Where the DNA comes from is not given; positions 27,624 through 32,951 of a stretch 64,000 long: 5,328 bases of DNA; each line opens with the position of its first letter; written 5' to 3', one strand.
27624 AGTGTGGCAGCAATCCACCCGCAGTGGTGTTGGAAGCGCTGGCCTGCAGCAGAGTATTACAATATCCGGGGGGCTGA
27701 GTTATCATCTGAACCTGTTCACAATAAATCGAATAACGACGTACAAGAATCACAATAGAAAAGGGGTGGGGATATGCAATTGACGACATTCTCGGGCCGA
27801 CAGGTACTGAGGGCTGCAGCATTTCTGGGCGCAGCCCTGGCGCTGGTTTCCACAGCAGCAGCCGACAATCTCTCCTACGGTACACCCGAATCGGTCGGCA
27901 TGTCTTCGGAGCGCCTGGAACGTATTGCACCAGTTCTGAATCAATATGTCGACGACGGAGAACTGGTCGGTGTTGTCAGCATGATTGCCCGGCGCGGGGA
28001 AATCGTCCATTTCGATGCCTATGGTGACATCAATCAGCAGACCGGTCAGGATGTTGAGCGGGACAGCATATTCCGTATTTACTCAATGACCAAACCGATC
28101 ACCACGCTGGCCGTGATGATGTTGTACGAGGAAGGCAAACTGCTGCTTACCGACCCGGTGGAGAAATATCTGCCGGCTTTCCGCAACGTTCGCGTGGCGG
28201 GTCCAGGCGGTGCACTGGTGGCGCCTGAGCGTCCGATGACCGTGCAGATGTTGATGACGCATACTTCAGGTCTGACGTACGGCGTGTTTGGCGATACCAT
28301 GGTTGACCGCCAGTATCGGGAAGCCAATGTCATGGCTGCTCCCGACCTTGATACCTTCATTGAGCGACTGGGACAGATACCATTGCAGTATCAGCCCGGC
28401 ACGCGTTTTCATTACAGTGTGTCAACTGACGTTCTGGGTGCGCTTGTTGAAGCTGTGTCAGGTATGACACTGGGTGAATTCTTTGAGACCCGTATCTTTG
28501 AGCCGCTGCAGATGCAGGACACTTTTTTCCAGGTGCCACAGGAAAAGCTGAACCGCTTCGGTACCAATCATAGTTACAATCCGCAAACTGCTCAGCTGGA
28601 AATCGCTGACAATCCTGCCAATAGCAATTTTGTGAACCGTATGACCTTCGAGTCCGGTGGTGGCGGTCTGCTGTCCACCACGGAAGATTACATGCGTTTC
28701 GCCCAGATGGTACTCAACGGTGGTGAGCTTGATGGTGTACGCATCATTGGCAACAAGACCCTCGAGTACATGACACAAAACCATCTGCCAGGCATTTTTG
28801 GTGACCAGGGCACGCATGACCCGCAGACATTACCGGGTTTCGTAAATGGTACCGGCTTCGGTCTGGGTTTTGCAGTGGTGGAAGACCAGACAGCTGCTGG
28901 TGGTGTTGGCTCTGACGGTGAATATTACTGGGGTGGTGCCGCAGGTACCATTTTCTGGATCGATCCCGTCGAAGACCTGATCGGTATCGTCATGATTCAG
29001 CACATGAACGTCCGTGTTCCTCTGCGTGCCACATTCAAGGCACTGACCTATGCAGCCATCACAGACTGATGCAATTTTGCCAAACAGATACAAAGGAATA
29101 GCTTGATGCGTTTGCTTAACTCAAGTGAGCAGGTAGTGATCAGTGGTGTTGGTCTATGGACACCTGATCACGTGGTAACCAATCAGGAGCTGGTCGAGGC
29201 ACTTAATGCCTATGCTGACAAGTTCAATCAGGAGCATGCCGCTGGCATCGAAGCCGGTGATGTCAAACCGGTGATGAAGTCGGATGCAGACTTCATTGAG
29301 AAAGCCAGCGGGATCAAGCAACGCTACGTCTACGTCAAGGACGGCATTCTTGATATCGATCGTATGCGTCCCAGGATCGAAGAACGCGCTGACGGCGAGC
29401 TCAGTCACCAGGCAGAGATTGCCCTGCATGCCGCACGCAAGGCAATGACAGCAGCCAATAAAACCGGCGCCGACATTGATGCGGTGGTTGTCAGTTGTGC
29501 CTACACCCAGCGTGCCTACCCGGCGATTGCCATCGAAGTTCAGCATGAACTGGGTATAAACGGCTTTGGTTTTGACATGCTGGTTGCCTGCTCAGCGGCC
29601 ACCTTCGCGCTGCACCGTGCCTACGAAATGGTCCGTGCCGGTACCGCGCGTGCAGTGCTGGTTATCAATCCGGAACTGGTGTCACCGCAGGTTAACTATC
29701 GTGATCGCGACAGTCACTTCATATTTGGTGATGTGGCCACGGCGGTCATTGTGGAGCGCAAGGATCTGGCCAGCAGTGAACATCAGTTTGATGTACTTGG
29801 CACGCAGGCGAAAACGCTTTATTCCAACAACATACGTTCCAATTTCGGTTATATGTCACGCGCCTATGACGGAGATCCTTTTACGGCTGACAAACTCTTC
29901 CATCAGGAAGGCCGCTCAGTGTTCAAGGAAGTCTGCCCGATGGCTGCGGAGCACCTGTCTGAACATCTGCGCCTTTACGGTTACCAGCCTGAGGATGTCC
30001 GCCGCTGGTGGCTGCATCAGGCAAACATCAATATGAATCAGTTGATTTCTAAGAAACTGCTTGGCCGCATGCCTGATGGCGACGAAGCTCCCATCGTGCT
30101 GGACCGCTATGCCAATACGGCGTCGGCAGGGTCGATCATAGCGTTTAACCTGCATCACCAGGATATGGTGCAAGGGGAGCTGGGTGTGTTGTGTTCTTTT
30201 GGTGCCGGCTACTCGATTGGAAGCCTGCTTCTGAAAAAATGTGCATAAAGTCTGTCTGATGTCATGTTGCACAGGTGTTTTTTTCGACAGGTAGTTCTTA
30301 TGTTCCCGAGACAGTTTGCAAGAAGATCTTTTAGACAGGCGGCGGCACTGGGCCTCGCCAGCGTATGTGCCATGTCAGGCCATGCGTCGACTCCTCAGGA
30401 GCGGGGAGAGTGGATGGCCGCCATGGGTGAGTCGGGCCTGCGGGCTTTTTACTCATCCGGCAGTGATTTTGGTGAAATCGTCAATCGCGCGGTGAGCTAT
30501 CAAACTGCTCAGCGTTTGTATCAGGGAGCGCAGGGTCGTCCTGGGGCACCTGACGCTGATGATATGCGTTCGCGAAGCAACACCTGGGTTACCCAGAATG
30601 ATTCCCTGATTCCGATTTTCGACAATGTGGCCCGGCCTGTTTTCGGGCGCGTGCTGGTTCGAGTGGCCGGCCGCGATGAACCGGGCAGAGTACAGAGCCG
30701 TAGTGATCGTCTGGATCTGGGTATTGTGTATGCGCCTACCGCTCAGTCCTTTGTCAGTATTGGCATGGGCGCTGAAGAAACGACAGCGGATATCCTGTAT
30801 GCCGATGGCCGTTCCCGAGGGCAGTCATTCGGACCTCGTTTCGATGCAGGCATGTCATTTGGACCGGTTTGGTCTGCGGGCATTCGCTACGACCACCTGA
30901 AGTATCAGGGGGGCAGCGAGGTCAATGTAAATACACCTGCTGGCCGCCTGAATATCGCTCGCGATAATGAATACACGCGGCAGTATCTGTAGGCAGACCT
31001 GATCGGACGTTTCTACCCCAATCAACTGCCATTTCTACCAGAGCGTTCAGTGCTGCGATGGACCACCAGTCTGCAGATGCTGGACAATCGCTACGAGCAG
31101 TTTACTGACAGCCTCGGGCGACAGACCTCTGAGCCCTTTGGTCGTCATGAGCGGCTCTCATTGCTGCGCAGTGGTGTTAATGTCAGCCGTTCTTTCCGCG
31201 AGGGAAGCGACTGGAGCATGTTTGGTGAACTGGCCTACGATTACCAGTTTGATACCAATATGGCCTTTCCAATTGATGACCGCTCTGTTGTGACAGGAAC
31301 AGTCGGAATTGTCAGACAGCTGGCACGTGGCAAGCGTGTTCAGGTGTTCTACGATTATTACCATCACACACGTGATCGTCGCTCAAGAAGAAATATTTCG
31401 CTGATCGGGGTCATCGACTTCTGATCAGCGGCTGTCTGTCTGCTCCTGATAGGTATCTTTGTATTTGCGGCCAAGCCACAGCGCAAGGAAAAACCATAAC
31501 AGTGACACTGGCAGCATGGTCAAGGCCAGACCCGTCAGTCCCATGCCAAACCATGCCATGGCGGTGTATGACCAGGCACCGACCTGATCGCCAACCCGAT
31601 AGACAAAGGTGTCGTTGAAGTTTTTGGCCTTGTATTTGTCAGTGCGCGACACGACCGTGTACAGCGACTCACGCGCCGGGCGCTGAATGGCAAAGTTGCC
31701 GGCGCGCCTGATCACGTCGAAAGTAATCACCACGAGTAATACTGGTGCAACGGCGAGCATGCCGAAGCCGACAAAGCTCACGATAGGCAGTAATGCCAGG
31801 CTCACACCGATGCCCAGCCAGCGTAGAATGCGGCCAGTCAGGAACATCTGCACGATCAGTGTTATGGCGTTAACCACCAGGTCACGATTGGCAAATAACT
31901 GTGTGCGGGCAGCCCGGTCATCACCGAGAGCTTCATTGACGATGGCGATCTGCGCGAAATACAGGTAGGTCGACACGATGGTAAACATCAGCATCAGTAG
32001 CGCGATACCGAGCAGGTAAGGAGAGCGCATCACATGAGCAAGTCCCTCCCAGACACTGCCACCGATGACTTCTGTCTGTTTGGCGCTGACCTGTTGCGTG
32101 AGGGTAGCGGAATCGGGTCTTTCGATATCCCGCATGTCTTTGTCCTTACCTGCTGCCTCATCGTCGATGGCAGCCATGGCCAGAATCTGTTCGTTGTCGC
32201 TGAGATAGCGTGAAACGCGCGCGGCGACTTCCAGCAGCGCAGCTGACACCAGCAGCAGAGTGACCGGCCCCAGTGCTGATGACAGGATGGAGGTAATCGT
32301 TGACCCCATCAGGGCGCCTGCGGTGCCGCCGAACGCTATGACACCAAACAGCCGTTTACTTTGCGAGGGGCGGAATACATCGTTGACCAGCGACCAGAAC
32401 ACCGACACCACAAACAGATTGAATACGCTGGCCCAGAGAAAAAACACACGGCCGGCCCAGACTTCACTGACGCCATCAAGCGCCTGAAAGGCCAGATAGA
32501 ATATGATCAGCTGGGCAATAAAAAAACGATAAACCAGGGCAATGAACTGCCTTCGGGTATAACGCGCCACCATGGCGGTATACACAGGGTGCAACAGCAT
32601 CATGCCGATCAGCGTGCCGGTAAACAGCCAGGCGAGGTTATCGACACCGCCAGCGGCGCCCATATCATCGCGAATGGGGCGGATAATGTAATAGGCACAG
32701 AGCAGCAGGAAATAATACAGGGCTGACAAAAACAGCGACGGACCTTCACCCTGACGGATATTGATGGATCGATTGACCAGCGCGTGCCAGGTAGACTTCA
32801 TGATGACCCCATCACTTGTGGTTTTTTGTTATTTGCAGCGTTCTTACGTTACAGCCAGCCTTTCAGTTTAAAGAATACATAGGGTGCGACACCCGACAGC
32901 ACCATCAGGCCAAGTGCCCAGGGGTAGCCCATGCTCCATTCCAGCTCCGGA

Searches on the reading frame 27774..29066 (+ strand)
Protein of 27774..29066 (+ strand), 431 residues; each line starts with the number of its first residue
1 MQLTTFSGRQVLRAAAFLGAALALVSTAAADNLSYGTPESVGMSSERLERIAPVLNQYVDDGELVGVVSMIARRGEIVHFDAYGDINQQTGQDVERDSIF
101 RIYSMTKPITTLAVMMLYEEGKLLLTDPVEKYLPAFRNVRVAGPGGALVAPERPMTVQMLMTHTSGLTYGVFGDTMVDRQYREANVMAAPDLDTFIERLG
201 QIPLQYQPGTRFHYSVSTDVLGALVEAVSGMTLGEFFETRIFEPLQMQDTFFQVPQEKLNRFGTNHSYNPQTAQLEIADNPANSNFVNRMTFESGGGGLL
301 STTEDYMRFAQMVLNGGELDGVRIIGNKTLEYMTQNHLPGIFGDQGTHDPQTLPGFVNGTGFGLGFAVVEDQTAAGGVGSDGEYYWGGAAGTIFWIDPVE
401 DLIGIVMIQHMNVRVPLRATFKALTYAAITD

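Call 47: search_protein_families(library=pfam, proteins=[window:27774-29066:+], max_evalue=1e-8)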
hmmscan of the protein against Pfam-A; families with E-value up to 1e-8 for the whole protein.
window:27774-29066:+ (431 aa): 1 family
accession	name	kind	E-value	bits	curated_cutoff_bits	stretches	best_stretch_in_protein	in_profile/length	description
PF00144.29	Beta-lactamase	-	8.7e-68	229.3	27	1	55-424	5-326/329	Beta-lactamase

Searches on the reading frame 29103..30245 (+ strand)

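Call 47: search_protein_families(library=pfam, proteins=[window:29103-30245:+], max_evalue=1e-8)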
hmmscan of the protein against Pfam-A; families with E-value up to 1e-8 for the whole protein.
window:29103-30245:+ (381 aa): 2 families
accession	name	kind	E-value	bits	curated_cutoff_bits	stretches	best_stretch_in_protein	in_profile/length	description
PF08545.16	ACP_syn_III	-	1.3e-19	70.2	24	1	157-228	1-68/80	3-Oxoacyl-[acyl-carrier-protein (ACP)] synthase III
PF08541.16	ACP_syn_III_C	-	1.7e-16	60.6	26.6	1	292-378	4-89/90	3-Oxoacyl-[acyl-carrier-protein (ACP)] synthase III C terminal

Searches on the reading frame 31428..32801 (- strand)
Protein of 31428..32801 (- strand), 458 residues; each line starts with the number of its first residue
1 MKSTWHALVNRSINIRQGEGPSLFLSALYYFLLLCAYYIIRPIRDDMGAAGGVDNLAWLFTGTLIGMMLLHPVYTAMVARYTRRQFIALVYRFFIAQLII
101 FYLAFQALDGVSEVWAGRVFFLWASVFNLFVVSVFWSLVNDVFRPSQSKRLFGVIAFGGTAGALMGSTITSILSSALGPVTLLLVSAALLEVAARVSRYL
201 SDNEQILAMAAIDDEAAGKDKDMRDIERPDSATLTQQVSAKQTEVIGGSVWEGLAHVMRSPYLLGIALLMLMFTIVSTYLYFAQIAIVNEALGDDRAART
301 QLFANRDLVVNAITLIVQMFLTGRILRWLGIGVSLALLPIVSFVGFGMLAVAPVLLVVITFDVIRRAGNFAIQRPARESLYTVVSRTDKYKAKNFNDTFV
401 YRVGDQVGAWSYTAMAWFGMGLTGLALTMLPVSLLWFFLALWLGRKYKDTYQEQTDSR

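Call 47: search_protein_families(library=pfam, proteins=[window:31428-32801:-], max_evalue=1e-8)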
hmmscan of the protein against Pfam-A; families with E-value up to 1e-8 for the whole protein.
window:31428-32801:- (458 aa): 1 family
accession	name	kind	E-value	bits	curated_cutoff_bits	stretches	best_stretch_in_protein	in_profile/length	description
PF07690.21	MFS_1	-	6.5e-09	35.6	33.4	1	28-355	3-291/347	Major Facilitator Superfamily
